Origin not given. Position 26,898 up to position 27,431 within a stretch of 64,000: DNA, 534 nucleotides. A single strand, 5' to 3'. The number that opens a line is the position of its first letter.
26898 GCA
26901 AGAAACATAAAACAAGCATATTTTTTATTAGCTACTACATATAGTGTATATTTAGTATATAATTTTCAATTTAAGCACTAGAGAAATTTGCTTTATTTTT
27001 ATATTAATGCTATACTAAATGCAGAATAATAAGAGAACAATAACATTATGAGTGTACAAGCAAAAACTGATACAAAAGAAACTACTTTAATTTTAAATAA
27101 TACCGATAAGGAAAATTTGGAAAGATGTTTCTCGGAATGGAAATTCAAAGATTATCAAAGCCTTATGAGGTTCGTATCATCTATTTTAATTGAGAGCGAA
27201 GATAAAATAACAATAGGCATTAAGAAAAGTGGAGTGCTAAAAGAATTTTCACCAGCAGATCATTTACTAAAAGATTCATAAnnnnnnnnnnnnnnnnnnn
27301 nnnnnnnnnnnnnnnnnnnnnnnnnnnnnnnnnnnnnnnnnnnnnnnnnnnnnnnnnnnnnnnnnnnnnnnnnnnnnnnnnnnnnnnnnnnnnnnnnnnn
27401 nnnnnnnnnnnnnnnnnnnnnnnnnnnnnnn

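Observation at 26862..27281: ~410-bp cassette (IS30 left-end, then a 180-bp AT-rich leader, then the 77-aa ORF) present twice 27 kb apart (second copy 54278-54731)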

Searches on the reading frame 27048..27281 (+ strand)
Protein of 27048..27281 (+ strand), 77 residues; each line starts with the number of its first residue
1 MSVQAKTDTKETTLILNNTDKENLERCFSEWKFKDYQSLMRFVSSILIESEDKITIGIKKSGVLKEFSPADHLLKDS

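Call 17: search_protein_families(library=pfam, proteins=[window:27048-27281:+], max_evalue=0.01)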
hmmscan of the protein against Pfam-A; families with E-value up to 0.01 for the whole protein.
window:27048-27281:+ (77 aa): 0 families

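Call 18: search_protein_families(library=phrogs, proteins=[window:27048-27281:+], max_evalue=1)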
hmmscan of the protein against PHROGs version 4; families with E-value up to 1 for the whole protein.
window:27048-27281:+ (77 aa): 1 family
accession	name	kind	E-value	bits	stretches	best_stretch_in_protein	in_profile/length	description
phrog_8300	-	unknown function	0.14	13.4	1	6-53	51-96/107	-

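Call 23: find_homologous_proteins(query=window:27048-27281:+, max_evalue=0.01)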
Query window:27048-27281:+ (77 aa): 1 proteins with E <= 0.01 among 1 candidates.
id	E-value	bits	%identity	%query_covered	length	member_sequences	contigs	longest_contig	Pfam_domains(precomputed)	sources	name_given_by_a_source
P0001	2.2e-42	159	100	100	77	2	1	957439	-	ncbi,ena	-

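Call 24: find_encoding_contigs(protein=P0001, flank=3000, max_places=6)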
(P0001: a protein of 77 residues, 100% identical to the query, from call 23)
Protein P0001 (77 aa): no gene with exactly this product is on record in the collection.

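Call 38: predict_structure(protein=window:27048-27278:+)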
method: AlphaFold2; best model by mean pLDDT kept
length: 77 residues; sequences in the alignment: 1
mean_pLDDT: 67.3   pTM: 0.56
mean pLDDT of the five models: 67.3, 53.1, 51.0, 44.2, 41.9
residues with pLDDT >= 90: 0; 70-90: 35; 50-70: 29; < 50: 13
segments of 3 or more residues with pLDDT < 50: 65-71, 73-77
pLDDT, mean of each block of 10 residues (from residue 1): 68 77 68 63 82 81 48 44
secondary structure, 60 per line:
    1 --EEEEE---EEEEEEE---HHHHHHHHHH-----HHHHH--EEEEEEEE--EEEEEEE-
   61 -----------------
elements in order: E3-7 E11-17 H21-30 H36-40 E43-50 E53-59

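Call 39: search_protein_representatives(protein=window:27048-27278:+)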
Query: 77 residues. Proteins with E-value up to 0.001 (for the whole library): 65; up to 1e-10: 4; up to 1e-30: 1. The best 65 are listed.
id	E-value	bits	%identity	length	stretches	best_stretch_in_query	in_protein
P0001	7.1e-43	159.0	100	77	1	1-77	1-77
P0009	1.4e-12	63.2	59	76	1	17-75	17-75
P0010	7.3e-12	61.0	49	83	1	4-74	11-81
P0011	4.1e-11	58.6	47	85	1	1-75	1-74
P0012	3.1e-10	55.8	45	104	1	9-75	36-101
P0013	7.6e-10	54.6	52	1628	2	58-73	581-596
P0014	8.6e-10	54.4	40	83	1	8-75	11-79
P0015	1.1e-09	54.0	49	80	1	6-75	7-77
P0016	3.8e-09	52.4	49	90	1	9-75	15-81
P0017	6.6e-09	51.6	43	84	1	12-76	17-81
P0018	9.1e-09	51.2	53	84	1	12-75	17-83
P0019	9.2e-09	51.2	43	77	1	5-75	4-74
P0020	2.7e-08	49.7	48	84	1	1-54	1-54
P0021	3.4e-08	49.4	36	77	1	1-74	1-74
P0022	8.3e-08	48.2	43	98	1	1-76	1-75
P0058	3.9e-04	36.6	37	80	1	8-75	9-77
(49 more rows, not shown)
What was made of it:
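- Tried and rejected: The exhaustive HMMER search was needed to find the family (call 39).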

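Call 41: find_homologous_proteins(query=A2, max_evalue=0.001)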
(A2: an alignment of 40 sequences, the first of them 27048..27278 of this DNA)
Query A2 (40 sequences) (77 aa, profile of the alignment): 121 proteins with E <= 0.001 among 8000 candidates; the best 120 are listed.
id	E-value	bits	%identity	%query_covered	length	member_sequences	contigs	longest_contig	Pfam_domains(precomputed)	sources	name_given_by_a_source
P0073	1.9e-28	116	38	99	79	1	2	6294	-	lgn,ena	-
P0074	4.4e-28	115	43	96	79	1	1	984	-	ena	-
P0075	5.2e-28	115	43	99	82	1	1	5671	-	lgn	-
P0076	5.7e-28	114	40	100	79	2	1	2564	-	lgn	-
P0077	6.0e-28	114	43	100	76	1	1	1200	-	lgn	-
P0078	6.6e-28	114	38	99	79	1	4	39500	-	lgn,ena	-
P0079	1.3e-27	113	42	99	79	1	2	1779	-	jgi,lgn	-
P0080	2.2e-27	112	44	88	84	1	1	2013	-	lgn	-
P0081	2.4e-27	112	40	100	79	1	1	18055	-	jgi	jgi:hypothetical protein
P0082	2.9e-27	112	39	100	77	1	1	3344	-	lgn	-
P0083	3.1e-27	112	45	78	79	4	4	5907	-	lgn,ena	-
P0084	5.1e-27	111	44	79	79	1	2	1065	-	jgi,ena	-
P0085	9.9e-27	110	42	94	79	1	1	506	-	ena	-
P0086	1.1e-26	110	37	97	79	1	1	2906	-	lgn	-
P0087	2.6e-26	109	35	97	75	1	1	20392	-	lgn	-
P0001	3.4e-26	109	100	100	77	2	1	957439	-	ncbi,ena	-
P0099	1.5e-22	97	32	100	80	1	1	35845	-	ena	-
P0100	1.8e-22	97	37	97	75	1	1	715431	-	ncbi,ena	-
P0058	1.0e-21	94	37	90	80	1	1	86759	-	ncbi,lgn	-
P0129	6.8e-16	76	39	81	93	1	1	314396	-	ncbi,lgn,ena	-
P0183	9.3e-9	53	28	86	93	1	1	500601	-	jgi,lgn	jgi:hypothetical protein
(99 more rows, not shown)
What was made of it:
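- The ORF77 family has 65 representatives by HMMER and 121 clusters by profile search (calls 39, 41).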

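Call 42: search_protein_families(library=pfam, alignment_id=A2, max_evalue=0.1)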
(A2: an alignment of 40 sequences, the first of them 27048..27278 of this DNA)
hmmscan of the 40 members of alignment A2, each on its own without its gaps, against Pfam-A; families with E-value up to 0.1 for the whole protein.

A. member 1, window:27048-27278:+ (77 aa): 0 families

B. families by the number of members that match (of 40 scanned): 9 families
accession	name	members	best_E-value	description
PF14783.12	BBS2_Mid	4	0.00029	Ciliary BBSome complex subunit 2, middle region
PF22585.3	Sialidase-like_CBM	2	0.0088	Sialidase-like, CBM domain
PF20391.3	DUF6686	1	0.023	Family of unknown function (DUF6686)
PF13128.11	DUF3954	1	0.037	Protein of unknown function (DUF3954)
PF09869.16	KH_DUF2096_C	1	0.047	DUF2096 C-terminal KH-like domain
PF06977.17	SdiA-regulated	1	0.057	SdiA-regulated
PF06646.16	CypI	1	0.065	Extracytoplasmic thiamine-binding lipoprotein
PF08858.15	IDEAL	1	0.068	IDEAL domain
PF08266.18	Cadherin_2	1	0.091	Cadherin-like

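Call 43: find_encoding_contigs(protein=P0078, flank=5000, max_places=3)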
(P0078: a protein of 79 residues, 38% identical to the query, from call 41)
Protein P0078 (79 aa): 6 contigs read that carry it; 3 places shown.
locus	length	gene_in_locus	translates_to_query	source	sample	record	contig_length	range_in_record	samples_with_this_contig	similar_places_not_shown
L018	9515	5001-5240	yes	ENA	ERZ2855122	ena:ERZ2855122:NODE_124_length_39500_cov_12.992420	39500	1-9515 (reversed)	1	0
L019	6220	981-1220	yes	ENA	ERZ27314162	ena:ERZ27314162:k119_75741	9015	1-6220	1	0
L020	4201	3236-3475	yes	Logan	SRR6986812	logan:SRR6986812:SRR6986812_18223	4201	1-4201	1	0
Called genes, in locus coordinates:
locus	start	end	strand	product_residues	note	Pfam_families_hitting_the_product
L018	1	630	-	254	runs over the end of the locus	-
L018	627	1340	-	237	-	-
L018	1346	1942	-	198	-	-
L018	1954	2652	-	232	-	-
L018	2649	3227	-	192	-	PF07750:GcrA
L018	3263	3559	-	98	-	-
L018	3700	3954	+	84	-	-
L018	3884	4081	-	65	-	-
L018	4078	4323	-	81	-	-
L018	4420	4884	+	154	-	PF01381:HTH_3, PF13560:HTH_31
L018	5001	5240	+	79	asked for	-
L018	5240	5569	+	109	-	-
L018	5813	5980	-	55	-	-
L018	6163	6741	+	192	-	-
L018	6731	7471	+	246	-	PF16715:CDPS (weak)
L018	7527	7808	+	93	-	PF05015:HigB-like_toxin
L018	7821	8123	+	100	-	PF01381:HTH_3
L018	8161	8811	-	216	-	-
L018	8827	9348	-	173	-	-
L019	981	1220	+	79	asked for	-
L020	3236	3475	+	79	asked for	-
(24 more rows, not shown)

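Call 44: find_encoding_contigs(protein=P0099, flank=5000, max_places=2)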
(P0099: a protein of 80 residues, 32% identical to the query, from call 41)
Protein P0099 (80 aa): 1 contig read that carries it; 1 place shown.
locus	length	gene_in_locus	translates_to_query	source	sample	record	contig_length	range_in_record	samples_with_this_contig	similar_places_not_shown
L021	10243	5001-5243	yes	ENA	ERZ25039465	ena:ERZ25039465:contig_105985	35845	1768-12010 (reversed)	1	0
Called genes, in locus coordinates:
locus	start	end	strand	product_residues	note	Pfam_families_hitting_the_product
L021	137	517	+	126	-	PF08774:VRR_NUC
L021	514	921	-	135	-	PF00436:SSB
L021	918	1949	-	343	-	-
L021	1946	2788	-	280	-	PF09588:YqaJ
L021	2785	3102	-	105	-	-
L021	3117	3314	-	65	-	-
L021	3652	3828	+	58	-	PF14549:P22_Cro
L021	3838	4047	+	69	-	-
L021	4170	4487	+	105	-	-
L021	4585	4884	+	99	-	PF11166:DUF2951 (weak), PF10779:XhlA (weak)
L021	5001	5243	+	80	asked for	-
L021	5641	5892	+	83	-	-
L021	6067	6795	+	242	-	-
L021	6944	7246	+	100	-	-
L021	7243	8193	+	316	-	PF13662:Toprim_4 (weak), PF01751:Toprim (faint), PF13155:Toprim_2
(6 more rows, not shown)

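Call 45: find_encoding_contigs(protein=P0058, flank=5000, max_places=2)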
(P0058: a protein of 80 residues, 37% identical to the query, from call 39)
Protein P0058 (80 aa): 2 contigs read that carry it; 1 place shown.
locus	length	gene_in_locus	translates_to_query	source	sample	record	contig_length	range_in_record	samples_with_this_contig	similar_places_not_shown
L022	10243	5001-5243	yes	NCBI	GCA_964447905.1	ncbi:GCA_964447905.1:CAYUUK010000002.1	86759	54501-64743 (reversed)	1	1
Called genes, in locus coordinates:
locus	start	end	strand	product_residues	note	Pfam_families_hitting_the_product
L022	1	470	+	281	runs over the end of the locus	PF00456:Transketolase_N, PF13292:DXP_synthase_N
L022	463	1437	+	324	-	PF02779:Transket_pyr, PF02780:Transketolase_C, PF17147:PFOR_II (weak)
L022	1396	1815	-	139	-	PF08378:NERD (faint), PF02021:UPF0102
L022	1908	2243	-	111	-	PF01245:Ribosomal_L19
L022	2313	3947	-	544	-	PF06418:CTP_synth_N, PF00117:GATase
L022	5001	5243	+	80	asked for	-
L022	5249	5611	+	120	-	-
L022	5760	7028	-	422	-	PF02403:Seryl_tRNA_N, PF00587:tRNA-synt_2b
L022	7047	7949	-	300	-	PF13793:Pribosyltran_N, PF00156:Pribosyltran, PF14572:Pribosyl_synth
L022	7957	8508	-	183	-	PF01458:SUFBD_core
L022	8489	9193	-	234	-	PF00515:TPR_1 (faint), PF07719:TPR_2 (faint), PF13181:TPR_8 (faint), PF13424:TPR_12 (faint), PF13428:TPR_14 (faint)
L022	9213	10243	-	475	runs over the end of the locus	PF19295:SufBD_N, PF01458:SUFBD_core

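Call 50: search_solved_structures(query=A3, max_evalue=1)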
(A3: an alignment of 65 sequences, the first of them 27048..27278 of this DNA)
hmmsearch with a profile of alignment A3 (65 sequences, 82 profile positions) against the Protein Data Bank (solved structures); distinct sequences matched with E-value up to 1: 0.

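Call 51: search_protein_families(library=padloc, proteins=[window:27048-27278:+, P0078, P0058, L018:5240-5566:+, L022:5249-5608:+], max_evalue=0.1)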
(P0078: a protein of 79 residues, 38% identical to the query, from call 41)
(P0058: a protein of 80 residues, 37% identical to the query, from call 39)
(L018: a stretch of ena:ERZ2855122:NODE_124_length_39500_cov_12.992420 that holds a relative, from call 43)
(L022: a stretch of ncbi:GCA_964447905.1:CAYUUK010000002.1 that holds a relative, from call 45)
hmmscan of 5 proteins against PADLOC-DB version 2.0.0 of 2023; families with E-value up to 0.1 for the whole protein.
window:27048-27278:+ (77 aa): 0 families

P0078 (79 aa): 0 families

P0058 (80 aa): 0 families

L018:5240-5566:+ (109 aa): 0 families

L022:5249-5608:+ (120 aa): 0 families

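Call 52: find_encoding_contigs(protein=P0100, flank=6000, max_places=2)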
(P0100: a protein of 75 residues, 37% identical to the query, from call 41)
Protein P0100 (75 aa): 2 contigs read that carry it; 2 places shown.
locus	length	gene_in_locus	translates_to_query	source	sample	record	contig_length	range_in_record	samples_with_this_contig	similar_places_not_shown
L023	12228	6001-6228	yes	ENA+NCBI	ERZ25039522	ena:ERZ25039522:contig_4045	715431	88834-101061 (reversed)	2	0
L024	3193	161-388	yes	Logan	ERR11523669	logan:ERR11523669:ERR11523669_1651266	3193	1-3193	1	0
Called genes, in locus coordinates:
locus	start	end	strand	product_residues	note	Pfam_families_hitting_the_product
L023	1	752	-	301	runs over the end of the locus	PF18030:Rimk_N, PF14397:ATPgrasp_ST (faint), PF02655:ATP-grasp_3, PF02955:GSH-S_ATP, PF08443:RimK, PF07478:Dala_Dala_lig_C (weak)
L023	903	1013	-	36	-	-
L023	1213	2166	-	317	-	PF01063:Aminotran_4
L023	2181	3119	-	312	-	PF00497:SBP_bac_3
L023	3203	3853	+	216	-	PF13645:YkuD_2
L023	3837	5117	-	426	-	PF02403:Seryl_tRNA_N, PF00587:tRNA-synt_2b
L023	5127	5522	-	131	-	PF02537:CRCB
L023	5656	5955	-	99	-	-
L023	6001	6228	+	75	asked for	-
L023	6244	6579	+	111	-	-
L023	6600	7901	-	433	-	PF01078:Mg_chelatase (faint), PF05496:RuvB_N, PF13191:AAA_16 (faint), PF13604:AAA_30 (faint), PF00004:AAA, PF13173:AAA_14 (weak), PF16193:AAA_assoc_2, PF12002:MgsA_C, +1 more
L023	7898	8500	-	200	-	PF03548:LolA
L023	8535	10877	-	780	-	PF13491:FtsK_4TM, PF17854:FtsK_alpha, PF01580:FtsK_SpoIIIE, PF09397:FtsK_gamma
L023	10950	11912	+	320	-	PF00890:FAD_binding_2 (faint), PF03486:HI0933_like (faint), PF07992:Pyr_redox_2, PF13738:Pyr_redox_3, PF00070:Pyr_redox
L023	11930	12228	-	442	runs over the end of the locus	PF00933:Glyco_hydro_3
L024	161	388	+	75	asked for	-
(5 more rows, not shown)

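Call 53: find_encoding_contigs(protein=P0129, flank=6000, max_places=2)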
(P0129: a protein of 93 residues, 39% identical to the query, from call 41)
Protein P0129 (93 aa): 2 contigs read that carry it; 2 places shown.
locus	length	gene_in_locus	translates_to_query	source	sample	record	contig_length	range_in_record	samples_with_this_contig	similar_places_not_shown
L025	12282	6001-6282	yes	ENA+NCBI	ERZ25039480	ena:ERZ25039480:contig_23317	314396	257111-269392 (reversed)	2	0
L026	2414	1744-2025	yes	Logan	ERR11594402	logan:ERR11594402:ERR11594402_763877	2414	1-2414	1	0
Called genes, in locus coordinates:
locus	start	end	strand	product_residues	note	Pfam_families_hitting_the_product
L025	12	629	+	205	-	PF00005:ABC_tran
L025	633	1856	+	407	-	PF12704:MacB_PCD, PF02687:FtsX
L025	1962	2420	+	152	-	PF18914:DUF5666 (weak)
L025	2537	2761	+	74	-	-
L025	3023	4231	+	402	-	-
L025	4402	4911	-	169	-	-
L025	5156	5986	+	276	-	PF03400:DDE_Tnp_IS1 (weak)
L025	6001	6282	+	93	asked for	-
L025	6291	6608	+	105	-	-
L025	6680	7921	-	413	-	-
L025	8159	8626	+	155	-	-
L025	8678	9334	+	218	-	PF01863:YgjP-like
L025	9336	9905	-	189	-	PF26788:DUF8260 (faint), PF28086:HVO_2142 (faint), PF01396:Zn_ribbon_Top1 (faint), PF13240:Zn_Ribbon_1 (faint)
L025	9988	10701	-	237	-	PF00561:Abhydrolase_1 (faint), PF10142:PhoPQ_related (weak), PF12146:Hydrolase_4 (weak)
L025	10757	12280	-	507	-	PF03116:NQR2_RnfD_RnfE (weak), PF00175:NAD_binding_1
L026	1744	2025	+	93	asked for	-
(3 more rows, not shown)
